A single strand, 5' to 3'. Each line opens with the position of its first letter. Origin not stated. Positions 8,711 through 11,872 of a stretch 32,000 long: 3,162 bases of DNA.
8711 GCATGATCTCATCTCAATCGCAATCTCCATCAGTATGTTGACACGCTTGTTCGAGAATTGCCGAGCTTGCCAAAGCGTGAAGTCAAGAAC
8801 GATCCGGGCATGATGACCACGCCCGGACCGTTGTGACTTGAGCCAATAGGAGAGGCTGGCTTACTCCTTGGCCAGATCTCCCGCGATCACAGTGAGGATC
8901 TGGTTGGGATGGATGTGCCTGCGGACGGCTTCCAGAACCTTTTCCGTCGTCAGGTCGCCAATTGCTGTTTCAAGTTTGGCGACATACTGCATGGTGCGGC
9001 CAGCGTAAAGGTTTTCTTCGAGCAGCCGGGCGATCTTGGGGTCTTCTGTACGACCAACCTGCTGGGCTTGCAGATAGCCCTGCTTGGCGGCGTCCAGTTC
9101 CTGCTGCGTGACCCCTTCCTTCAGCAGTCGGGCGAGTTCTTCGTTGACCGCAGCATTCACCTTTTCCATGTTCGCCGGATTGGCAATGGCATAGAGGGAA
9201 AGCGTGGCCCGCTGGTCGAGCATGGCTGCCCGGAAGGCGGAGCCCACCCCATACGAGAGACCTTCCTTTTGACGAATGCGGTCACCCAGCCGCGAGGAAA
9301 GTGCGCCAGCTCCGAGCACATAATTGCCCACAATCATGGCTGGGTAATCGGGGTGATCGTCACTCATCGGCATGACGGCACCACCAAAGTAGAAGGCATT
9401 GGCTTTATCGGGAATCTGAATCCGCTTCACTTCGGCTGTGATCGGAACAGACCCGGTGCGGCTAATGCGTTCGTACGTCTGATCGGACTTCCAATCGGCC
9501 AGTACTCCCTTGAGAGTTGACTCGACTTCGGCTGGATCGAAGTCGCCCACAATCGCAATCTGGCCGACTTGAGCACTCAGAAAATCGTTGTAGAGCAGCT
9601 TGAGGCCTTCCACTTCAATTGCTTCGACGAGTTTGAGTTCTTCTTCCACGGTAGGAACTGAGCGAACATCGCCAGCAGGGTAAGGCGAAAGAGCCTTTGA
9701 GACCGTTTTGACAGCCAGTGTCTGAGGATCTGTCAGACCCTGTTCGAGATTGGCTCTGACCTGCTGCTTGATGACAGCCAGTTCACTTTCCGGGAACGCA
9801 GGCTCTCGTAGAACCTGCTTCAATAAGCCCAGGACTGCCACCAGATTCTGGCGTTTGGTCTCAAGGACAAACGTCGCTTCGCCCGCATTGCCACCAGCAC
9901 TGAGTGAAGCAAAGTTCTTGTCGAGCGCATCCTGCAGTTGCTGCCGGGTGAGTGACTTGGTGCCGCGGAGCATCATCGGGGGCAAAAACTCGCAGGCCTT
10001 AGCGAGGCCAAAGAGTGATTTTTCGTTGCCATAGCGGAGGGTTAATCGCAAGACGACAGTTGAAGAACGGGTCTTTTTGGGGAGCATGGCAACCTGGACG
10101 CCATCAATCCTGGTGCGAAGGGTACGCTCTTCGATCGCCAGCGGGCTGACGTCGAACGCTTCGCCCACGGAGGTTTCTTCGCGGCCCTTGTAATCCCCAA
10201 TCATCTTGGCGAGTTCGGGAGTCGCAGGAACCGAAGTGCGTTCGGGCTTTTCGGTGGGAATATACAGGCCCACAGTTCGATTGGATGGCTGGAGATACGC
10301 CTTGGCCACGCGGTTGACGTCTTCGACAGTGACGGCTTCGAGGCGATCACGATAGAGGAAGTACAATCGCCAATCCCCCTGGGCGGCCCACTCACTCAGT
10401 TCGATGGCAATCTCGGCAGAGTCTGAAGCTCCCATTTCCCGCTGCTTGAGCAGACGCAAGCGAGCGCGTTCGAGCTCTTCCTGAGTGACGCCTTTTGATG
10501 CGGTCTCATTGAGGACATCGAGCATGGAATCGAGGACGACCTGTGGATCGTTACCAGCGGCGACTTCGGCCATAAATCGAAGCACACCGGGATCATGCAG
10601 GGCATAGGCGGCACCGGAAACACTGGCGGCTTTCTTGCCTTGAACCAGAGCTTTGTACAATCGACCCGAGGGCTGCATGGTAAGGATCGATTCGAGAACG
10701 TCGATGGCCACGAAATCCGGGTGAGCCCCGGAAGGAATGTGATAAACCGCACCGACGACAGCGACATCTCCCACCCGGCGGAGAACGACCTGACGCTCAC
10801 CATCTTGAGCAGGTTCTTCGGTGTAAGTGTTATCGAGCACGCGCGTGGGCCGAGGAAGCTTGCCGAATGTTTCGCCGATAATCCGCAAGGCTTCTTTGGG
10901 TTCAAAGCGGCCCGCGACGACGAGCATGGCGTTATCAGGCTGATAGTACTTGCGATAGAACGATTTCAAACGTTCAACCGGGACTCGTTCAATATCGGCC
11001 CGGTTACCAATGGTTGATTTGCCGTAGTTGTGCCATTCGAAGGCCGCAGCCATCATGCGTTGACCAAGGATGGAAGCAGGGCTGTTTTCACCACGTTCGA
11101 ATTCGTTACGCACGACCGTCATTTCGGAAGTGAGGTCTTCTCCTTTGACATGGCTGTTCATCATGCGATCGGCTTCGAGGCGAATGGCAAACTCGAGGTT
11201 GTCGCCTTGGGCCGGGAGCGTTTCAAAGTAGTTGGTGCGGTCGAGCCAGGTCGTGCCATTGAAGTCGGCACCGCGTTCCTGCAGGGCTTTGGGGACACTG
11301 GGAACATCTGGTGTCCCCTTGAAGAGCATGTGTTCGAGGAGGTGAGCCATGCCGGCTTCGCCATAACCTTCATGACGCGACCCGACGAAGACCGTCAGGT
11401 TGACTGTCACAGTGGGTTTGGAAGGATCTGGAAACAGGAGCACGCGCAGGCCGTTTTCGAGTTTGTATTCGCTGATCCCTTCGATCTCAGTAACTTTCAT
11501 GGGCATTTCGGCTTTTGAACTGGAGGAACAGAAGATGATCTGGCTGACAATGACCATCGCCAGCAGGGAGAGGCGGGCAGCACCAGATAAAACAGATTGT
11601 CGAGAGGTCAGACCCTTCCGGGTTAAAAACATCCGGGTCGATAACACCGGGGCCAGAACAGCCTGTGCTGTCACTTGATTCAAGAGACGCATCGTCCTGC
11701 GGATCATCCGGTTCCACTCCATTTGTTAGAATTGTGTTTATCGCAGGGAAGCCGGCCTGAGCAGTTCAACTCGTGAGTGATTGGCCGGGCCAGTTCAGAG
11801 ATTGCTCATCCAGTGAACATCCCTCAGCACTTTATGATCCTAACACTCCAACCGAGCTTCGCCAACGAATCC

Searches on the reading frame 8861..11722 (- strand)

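Call 73: search_protein_families(library=pfam, proteins=[window:8861-11722:-], max_evalue=0.0001)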
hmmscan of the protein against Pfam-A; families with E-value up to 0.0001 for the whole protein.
window:8861-11722:- (953 aa): 2 families
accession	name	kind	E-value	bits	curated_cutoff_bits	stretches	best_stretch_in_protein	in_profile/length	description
PF05193.26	Peptidase_M16_C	-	1.7e-60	204.4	23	2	248-423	3-180/181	Peptidase M16 inactive domain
PF00675.25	Peptidase_M16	-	2.5e-28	99.3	22.3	2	93-239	1-147/149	Insulinase (Peptidase family M16)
